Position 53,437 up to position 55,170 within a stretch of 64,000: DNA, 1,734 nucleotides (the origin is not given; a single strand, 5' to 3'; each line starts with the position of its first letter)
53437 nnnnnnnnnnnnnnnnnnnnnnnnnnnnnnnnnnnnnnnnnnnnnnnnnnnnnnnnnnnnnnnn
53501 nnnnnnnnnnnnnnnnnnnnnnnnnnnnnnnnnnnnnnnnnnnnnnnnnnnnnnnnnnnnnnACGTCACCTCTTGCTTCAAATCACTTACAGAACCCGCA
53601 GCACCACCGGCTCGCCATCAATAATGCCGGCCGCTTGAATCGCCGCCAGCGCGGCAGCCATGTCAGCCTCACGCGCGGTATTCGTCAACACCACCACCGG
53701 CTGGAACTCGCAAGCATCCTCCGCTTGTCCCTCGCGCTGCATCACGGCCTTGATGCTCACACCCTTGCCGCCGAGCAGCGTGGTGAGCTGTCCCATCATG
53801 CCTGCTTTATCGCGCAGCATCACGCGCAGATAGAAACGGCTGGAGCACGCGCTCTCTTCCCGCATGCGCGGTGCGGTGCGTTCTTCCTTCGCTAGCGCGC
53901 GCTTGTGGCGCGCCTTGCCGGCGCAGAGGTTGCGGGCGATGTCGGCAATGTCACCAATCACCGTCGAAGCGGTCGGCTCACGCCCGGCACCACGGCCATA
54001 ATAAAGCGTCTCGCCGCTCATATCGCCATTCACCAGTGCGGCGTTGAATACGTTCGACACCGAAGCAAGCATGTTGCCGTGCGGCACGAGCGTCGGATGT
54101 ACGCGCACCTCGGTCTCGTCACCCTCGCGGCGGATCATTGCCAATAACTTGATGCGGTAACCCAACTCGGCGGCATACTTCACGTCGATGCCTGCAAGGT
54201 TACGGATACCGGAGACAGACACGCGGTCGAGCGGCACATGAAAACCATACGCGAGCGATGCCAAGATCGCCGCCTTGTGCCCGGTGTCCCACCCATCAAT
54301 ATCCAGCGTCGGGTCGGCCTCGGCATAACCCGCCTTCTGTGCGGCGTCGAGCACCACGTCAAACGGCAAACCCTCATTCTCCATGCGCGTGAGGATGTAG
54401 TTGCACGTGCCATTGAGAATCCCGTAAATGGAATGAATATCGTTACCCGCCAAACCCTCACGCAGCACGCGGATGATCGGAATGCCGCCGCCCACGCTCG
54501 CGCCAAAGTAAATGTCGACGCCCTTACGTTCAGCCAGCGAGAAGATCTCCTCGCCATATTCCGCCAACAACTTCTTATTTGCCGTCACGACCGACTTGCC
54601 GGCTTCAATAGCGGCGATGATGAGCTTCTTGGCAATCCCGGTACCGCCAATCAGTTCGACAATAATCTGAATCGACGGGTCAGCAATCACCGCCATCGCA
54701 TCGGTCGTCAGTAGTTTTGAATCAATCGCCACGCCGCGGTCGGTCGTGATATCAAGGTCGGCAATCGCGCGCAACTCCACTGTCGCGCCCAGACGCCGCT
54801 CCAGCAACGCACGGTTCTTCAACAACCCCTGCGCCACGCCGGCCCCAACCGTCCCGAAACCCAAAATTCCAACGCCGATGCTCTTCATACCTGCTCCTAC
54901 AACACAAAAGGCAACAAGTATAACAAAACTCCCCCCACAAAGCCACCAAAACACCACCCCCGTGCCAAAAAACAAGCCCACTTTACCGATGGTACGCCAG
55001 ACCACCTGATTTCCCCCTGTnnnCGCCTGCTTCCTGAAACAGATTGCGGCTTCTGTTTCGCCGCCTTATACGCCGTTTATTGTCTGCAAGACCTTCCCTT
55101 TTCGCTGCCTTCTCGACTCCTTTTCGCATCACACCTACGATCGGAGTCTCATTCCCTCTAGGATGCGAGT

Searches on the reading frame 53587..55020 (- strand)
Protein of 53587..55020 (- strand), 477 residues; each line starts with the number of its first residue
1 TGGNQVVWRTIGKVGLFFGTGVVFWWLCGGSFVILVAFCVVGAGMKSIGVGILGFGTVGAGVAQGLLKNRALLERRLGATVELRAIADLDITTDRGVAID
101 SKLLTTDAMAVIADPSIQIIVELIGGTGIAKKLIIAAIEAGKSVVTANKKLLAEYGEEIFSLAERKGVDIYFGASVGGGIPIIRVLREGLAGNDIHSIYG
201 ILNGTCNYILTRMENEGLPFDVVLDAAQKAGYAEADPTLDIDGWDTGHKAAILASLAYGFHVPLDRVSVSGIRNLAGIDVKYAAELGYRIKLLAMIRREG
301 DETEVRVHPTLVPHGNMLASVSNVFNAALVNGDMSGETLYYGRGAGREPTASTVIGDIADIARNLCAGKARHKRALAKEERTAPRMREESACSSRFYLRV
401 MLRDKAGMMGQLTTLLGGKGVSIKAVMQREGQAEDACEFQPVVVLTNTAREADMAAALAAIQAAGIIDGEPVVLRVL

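Call 90: search_protein_families(library=pfam, proteins=[window:53587-55020:-], max_evalue=0.0001)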
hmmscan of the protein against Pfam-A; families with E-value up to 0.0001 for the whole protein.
window:53587-55020:- (477 aa): 2 families
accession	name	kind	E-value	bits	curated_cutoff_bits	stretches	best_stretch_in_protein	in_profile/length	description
PF00742.24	Homoserine_dh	-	5.4e-63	212.4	22.9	1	181-358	1-172/173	Homoserine dehydrogenase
PF03447.22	NAD_binding_3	-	2.4e-19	70.6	24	1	54-172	1-115/116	Homoserine dehydrogenase, NAD binding domain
